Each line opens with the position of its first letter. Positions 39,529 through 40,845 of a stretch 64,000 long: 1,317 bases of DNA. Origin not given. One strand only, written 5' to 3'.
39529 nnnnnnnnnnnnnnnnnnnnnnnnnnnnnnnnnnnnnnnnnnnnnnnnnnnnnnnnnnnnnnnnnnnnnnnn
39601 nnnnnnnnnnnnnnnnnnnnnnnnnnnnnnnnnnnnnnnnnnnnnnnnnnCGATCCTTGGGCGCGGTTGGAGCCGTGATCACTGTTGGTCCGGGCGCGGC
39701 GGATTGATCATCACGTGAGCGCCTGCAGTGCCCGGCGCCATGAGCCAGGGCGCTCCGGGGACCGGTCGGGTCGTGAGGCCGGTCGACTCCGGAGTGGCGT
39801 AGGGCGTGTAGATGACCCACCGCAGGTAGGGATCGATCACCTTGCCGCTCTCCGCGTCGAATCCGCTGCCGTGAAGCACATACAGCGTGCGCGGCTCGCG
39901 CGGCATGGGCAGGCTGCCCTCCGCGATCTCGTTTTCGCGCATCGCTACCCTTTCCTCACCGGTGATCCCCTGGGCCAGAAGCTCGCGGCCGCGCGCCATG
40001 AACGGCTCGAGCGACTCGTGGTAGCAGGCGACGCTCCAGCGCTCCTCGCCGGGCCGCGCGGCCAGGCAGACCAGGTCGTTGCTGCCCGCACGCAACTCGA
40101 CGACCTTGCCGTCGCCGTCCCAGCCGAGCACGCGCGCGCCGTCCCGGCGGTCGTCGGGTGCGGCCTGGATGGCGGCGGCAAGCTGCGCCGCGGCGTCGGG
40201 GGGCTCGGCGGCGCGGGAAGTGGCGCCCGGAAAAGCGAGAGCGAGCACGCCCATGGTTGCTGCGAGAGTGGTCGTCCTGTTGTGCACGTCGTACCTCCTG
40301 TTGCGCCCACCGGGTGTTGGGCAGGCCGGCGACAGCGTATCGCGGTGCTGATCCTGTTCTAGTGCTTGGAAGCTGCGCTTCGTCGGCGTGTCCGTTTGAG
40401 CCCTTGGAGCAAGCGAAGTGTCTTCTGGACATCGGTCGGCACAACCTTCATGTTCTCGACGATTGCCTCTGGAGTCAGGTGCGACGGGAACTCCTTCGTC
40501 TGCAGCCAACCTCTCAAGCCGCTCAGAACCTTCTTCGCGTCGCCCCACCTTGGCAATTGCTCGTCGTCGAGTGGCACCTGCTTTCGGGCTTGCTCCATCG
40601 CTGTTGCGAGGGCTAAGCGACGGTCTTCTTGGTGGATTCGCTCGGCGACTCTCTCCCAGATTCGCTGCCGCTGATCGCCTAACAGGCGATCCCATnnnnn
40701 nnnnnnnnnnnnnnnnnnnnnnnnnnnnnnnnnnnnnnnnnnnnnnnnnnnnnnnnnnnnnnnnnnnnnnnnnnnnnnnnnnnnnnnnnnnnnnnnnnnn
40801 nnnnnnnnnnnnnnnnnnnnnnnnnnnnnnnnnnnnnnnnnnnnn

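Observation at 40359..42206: Stand-alone OLD-family ATPase-Toprim nuclease between housekeeping genes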

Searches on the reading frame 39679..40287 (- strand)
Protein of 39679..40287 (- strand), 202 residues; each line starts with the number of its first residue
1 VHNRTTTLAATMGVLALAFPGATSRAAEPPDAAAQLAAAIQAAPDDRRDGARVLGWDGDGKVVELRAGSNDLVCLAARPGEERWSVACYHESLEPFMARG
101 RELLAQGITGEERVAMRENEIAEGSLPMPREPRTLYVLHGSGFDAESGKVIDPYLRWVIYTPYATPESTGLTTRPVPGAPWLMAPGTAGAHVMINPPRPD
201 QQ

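Call 67: find_related_loci(query=window:39679-40287:-, collection=metagenome_contigs, flank=6000)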
Query window:39679-40287:- (202 aa) in metagenome_contigs; peptide patterns used: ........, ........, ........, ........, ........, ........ (x = any residue, [..] = any of these).
157 stretches matched a pattern; 44 encode a relative of the query (tblastn E <= 1e-3); 44 distinct loci.
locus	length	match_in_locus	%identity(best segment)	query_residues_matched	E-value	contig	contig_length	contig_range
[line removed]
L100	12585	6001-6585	80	1-195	1e-92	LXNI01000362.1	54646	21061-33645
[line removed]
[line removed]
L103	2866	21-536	64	27-198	8e-72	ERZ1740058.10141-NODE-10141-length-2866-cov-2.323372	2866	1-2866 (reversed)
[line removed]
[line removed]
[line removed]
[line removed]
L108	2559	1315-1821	64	30-198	2e-69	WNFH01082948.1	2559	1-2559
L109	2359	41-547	64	30-198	1e-69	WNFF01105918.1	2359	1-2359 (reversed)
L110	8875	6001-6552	58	15-199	2e-66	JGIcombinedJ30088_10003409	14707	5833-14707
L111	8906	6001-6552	58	15-199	2e-66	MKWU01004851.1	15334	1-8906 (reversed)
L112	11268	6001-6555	59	11-199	5e-66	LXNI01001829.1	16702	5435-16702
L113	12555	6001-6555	59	11-199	7e-66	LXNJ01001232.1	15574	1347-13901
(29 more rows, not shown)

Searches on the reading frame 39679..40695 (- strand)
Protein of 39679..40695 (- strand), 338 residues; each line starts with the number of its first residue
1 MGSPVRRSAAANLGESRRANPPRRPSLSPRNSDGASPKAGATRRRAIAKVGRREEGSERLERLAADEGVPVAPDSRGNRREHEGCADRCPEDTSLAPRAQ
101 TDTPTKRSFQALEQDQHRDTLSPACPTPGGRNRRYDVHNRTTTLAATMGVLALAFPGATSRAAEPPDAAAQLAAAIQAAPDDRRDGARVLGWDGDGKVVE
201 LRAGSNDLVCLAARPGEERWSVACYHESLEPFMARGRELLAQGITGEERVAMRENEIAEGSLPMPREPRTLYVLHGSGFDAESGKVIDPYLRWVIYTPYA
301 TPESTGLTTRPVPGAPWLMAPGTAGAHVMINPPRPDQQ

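Call 3: search_protein_families(library=pfam, proteins=[window:39679-40695:-], max_evalue=0.01)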
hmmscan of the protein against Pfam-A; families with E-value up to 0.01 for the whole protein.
window:39679-40695:- (338 aa): 0 families

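Call 4: search_protein_families(library=padloc, proteins=[window:39679-40695:-], max_evalue=0.01)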
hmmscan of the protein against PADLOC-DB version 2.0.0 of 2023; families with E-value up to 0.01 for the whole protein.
window:39679-40695:- (338 aa): 0 families

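Call 5: search_protein_families(library=ncbifam, proteins=[window:39679-40695:-], max_evalue=0.01)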
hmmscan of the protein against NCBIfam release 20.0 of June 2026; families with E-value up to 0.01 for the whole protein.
window:39679-40695:- (338 aa): 1 family
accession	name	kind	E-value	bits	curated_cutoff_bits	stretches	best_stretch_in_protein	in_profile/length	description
NF052375.1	antisigma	equivalog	0.01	15.9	100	1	95-214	42-157/217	anti-sigma factor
